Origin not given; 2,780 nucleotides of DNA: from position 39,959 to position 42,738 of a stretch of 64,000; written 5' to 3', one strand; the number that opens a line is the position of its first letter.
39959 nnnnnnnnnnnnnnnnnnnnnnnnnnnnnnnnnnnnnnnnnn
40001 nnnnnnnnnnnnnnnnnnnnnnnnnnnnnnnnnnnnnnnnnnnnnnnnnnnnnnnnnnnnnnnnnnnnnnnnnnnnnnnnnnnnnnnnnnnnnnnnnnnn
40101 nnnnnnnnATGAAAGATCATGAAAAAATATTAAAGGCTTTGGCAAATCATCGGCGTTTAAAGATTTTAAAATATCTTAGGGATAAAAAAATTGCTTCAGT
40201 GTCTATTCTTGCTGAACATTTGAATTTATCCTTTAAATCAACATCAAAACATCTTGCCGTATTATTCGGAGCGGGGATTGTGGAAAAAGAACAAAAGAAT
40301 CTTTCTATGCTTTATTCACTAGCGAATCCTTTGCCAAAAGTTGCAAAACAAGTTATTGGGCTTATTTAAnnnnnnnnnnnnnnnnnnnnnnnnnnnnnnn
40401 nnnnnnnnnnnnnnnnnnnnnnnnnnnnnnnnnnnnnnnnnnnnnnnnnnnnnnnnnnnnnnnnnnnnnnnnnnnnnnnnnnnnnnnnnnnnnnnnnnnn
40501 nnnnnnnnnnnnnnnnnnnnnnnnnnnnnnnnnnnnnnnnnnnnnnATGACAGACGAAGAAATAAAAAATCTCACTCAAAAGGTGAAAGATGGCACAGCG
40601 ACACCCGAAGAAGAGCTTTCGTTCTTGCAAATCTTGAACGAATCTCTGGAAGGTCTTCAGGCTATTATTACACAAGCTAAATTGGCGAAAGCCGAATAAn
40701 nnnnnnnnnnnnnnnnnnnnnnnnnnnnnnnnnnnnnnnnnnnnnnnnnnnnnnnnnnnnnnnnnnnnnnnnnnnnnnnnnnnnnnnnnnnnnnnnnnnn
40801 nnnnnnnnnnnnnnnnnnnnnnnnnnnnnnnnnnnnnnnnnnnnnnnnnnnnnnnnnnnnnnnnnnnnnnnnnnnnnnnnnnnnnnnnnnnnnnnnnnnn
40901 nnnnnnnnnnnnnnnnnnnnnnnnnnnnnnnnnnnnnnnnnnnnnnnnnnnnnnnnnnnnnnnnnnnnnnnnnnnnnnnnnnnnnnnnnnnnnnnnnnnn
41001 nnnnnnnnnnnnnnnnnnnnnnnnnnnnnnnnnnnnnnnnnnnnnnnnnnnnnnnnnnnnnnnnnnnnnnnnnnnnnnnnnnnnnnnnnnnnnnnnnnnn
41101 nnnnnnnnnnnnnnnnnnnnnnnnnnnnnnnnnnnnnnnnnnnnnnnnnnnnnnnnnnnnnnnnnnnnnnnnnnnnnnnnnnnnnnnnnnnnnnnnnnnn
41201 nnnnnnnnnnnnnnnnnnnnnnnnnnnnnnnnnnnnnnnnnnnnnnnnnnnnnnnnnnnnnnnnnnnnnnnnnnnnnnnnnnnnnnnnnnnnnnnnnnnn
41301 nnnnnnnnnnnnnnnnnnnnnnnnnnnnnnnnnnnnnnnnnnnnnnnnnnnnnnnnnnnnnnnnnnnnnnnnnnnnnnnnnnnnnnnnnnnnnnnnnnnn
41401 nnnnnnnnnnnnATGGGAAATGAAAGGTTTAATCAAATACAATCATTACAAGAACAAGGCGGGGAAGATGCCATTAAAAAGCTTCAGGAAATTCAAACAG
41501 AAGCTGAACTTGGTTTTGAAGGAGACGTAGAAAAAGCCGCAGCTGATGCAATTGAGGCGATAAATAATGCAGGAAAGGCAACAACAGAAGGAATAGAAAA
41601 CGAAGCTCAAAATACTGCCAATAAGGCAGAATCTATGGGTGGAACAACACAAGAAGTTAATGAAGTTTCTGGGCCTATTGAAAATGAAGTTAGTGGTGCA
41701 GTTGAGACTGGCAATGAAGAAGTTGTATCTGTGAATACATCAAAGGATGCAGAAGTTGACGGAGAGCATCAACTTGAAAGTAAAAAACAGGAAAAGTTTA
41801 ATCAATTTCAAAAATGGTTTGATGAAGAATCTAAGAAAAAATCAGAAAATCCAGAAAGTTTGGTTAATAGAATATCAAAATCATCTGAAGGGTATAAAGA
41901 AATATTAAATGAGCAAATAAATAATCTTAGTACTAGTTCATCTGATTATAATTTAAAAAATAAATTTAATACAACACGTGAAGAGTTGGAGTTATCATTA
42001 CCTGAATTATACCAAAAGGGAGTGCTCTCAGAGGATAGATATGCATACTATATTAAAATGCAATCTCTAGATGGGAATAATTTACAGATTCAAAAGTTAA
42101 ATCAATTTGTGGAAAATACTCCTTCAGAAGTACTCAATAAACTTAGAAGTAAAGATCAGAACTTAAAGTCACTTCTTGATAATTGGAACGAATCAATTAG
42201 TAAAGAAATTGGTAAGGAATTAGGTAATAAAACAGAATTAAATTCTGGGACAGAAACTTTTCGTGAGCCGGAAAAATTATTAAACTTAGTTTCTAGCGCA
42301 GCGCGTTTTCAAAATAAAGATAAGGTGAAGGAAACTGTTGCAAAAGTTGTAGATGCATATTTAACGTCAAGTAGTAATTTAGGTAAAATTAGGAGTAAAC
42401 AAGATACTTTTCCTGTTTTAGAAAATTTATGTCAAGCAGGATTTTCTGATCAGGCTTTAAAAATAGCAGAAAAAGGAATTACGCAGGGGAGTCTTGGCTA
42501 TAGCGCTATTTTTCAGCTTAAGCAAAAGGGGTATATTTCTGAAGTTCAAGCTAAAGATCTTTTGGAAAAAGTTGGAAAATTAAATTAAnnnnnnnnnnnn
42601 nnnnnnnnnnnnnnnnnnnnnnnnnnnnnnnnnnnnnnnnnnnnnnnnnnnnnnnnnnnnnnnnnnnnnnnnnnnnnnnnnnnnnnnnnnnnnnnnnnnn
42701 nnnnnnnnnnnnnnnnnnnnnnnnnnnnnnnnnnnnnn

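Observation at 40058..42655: Conserved 14-18 bp palindrome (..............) at three sites, marking a putative ArsR-family regulon that includes ychF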

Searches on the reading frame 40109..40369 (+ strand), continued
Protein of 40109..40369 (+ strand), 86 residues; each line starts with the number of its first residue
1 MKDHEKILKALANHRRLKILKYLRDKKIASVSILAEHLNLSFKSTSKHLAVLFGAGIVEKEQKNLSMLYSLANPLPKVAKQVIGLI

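Call 73: fold_search(model_id=the predicted structure, library=pdb)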
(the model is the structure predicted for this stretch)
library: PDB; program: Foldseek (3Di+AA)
matches with E <= 10: 894; with E <= 0.001: 0
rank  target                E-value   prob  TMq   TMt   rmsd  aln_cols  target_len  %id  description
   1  4hob_C                1.5e-01  1.00  0.54  0.68   1.8        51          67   29  The crystal structure of the Zalpha domain from Cyprinid Herpes virus 3 (released 2013-09-11)
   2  9ph4_B                2.5e-01  0.91  0.56  0.26  11.8        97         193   13  Cryo-EM structure of COP9 signalosome in complex with CSN5i-1a (released 2025-12-03)
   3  4hob_B                3.2e-01  1.00  0.55  0.74   0.8        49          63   31  The crystal structure of the Zalpha domain from Cyprinid Herpes virus 3 (released 2013-09-11)
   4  2p6t_B                3.4e-01  0.99  0.48  0.27   1.2        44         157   32  CRYSTAL STRUCTURE OF TRANSCRIPTIONAL REGULATOR NMB0573 and L-LEUCINE COMPLEX FROM NEISSERIA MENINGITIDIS (released 2007-04-03)
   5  3e6m_G                3.4e-01  0.75  0.49  0.30  14.8       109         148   18  The crystal structure of a MarR family transcriptional regulator from Silicibacter pomeroyi DSS. (released 2008-09-02)
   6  4d10_B                4.1e-01  0.84  0.56  0.13  12.0        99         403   13  Crystal structure of the COP9 signalosome (released 2014-07-23)
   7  3jth_B                4.1e-01  0.80  0.47  0.44  11.9        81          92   33  Crystal structure of a transcriptional regulator HlyU from Vibrio vulnificus CMCP6 (released 2010-03-16)
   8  5duk_B                4.4e-01  0.99  0.56  0.71   0.9        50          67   22  N-terminal structure of putative DNA binding transcription factor from Thermoplasmatales archaeon SCGC AB-539-N05 (released 2015-10-07)
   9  5j6x_B                4.4e-01  0.99  0.51  0.66   0.8        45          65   24  Crystal structure of the apo-Zalpha of Zebrafish PKZ (released 2016-09-07)
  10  4kmf_A                4.7e-01  0.99  0.51  0.71   0.5        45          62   20  Crystal structure of Zalpha domain from Carassius auratus PKZ in complex with Z-DNA (released 2013-07-03)
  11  6cdb_A                4.7e-01  0.96  0.46  0.41   4.2        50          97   34  Crystal Structure of V66L CzrA in the Zn(II)bound state (released 2018-07-11)
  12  9e6a_D                4.7e-01  0.87  0.55  0.20  13.0        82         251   15  Pseudomonas putida KT2440 IclR-type transcription factor (PP_2609) (released 2025-11-12)
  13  4wcg_A                5.4e-01  0.99  0.50  0.69   0.7        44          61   30  The binding mode of Cyprinid Herpesvirus3 ORF112-Zalpha to Z-DNA (released 2015-11-18)
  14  4hob_D                5.4e-01  0.98  0.54  0.76   1.8        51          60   29  The crystal structure of the Zalpha domain from Cyprinid Herpes virus 3 (released 2013-09-11)
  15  2p6t_F                5.7e-01  0.91  0.47  0.27   8.1        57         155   26  CRYSTAL STRUCTURE OF TRANSCRIPTIONAL REGULATOR NMB0573 and L-LEUCINE COMPLEX FROM NEISSERIA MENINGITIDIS (released 2007-04-03)
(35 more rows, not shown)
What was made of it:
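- On ArsR/SmtB family of winged-helix regulators: Generic winged-helix domains, including HlyU, CzrA and CadC, appeared at E = 0.15-1 (call 73).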

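Call 75: search_protein_families(library=ncbifam, proteins=[L047:9762-11540:+, window:40109-40366:+], max_evalue=0.1)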
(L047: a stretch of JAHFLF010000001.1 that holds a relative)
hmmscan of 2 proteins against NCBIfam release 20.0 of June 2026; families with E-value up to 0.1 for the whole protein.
L047:9762-11540:+ (593 aa): 0 families

window:40109-40366:+ (86 aa): 20 families
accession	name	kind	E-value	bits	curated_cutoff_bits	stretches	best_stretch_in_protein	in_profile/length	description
NF033788.1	HTH_metalloreg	subfamily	1e-17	63.7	55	1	6-75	3-72/77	metalloregulator ArsR/SmtB family transcription factor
NF033789.1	repress_SdpR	subfamily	9.1e-12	44.7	100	1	8-72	2-65/79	autorepressor SdpR family transcription factor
NF052532.1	TransRegPagRBaca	equivalog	2.4e-07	30.8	170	1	2-80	15-90/99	transcriptional repressor PagR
NF045707.1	Dbac_1936_reg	equivalog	2.4e-07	30.7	115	1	6-73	9-75/99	ArsR/SmtB-type metalloregulator TsoR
NF047906.1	CdPbTransRegCmtR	equivalog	2.6e-07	30.5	150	1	6-74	13-80/104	Cd(II)/Pb(II)-sensing metalloregulatory transcriptional regulator CmtR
NF041413.1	ArsR_Rv2640c_fam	equivalog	1.2e-06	28.9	155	1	8-70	36-100/118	Rv2640c family ArsR-like transcriptional regulator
NF040642.1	sulf_sens_BigR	equivalog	1.8e-06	27.9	155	1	5-73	11-78/95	sulfite-sensing transcriptional repressor BigR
NF007528.0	PRK10141.1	subfamily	5.2e-06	26.3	97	1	6-83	8-85/117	metalloregulator ArsR/SmtB family transcription factor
TIGR01884.1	cas_HTH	subfamily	6.4e-06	25.7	60.2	1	7-64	135-193/202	CRISPR-associated CARF protein Csa3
NF053602.1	Phr_regulator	exception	0.00055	19.5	320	1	4-61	2-58/191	heat shock transcription regulator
NF053606.1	Sta1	subfamily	0.00064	19.8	80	1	14-65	20-71/100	Sta1 family transcriptional regulator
NF053610.1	Sso10a_fam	subfamily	0.0011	19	60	1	18-64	9-53/64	Sso10a family chromatin protein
NF041423.1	MobC_subf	subfamily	0.0025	17.2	200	1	9-64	11-67/240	MobC family replication-relaxation protein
NF008847.0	PRK11886.1-2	equivalog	0.0041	16.5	293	1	14-81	5-70/320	bifunctional biotin--[acetyl-CoA-carboxylase] ligase/biotin operon repressor BirA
NF053755.1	MsvR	equivalog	0.0081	15.9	220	1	5-63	4-61/236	transcriptional factor MsvR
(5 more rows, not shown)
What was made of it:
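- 40109..40369 (+): 86-aa ArsR/SmtB-family winged-helix regulator of K type (recognition helix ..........). It has no Cys and no metal-ligand motif. NCBIfam NF033788 63.7 bits, cut-off 55 (call 75).
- On ArsR/SmtB family of winged-helix regulators: NCBIfam NF033788 63.7 bits (cut-off 55), call 75.
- On SdpR-family autorepressors: 44.7 bits against a cut-off of 100 (call 75).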

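Call 77: find_related_loci(query=A2, collection=viral_contigs, flank=3000)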
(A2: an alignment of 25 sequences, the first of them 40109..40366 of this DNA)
Query A2 (86 aa) in viral_contigs; peptide patterns used: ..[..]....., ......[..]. (x = any residue, [..] = any of these).
58 stretches matched a pattern, but none encodes a relative of the query by tblastn (E <= 1e-3).

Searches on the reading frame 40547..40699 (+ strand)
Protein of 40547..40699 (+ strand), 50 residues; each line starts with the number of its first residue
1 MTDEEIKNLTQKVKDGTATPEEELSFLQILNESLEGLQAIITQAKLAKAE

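Call 6: search_protein_families(library=pfam, proteins=[window:40547-40699:+], max_evalue=0.01)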
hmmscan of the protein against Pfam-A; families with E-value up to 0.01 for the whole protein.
window:40547-40699:+ (50 aa): 1 family
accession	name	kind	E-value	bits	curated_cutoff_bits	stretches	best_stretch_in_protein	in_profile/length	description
PF24210.1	T4_RIIA1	-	0.0098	16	27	0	5-32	37-64/67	RIIA.1-like protein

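Call 66: search_protein_families(library=phrogs, proteins=[window:40547-40696:+], max_evalue=0.01)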
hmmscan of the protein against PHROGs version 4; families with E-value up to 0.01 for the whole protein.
window:40547-40696:+ (50 aa): 1 family
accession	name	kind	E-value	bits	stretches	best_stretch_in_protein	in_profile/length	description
phrog_1683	-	unknown function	0.0097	16.7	0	4-32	36-64/67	-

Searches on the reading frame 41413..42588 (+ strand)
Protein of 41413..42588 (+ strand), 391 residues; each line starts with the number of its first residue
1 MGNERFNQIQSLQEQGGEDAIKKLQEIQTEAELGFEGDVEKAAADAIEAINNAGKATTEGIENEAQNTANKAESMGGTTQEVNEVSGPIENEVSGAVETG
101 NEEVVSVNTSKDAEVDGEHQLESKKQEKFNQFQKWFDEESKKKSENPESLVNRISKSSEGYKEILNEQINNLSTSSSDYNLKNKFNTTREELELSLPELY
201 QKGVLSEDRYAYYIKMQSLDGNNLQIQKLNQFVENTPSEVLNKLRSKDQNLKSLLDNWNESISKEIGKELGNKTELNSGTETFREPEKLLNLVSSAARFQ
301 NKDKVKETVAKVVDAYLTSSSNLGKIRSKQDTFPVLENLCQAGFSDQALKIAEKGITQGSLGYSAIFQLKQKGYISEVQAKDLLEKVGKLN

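Call 6: search_protein_families(library=pfam, proteins=[window:41413-42588:+], max_evalue=0.01)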
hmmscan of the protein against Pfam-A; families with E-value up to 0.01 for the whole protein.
window:41413-42588:+ (391 aa): 0 families

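Call 49: find_homologous_proteins(query=window:41413-42585:+, max_evalue=0.001)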
Query window:41413-42585:+ (391 aa): 2 proteins with E <= 0.001 among 5664 candidates.
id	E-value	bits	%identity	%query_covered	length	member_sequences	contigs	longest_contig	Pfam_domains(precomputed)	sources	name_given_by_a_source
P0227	3.9e-240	814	100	100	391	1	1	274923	-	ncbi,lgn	ncbi:MAG: hypothetical protein V4439_01055 [Patescibacteria group bacterium]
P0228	3.3e-94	334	48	95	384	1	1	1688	-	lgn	-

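Call 62: find_encoding_contigs(protein=P0228, flank=5000, max_places=3)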
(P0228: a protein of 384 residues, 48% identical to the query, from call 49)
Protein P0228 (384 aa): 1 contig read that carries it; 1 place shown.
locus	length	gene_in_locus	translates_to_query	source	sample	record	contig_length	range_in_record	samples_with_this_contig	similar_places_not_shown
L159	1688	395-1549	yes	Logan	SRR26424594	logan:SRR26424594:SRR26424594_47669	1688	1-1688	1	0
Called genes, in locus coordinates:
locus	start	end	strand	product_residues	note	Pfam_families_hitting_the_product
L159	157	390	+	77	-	-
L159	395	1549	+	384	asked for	-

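Call 66: search_protein_families(library=phrogs, proteins=[window:41413-42585:+], max_evalue=0.01)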
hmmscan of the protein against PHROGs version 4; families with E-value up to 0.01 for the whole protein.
window:41413-42585:+ (391 aa): 0 families

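Call 75: search_protein_families(library=ncbifam, proteins=[window:41413-42585:+], max_evalue=0.1)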
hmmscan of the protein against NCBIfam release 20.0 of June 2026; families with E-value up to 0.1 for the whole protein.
window:41413-42585:+ (391 aa): 1 family
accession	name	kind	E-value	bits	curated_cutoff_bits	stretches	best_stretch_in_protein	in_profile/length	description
NF041415.1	halo_CC_star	equivalog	0.081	13.2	55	0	245-271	20-46/55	halo-CC-star protein HcsS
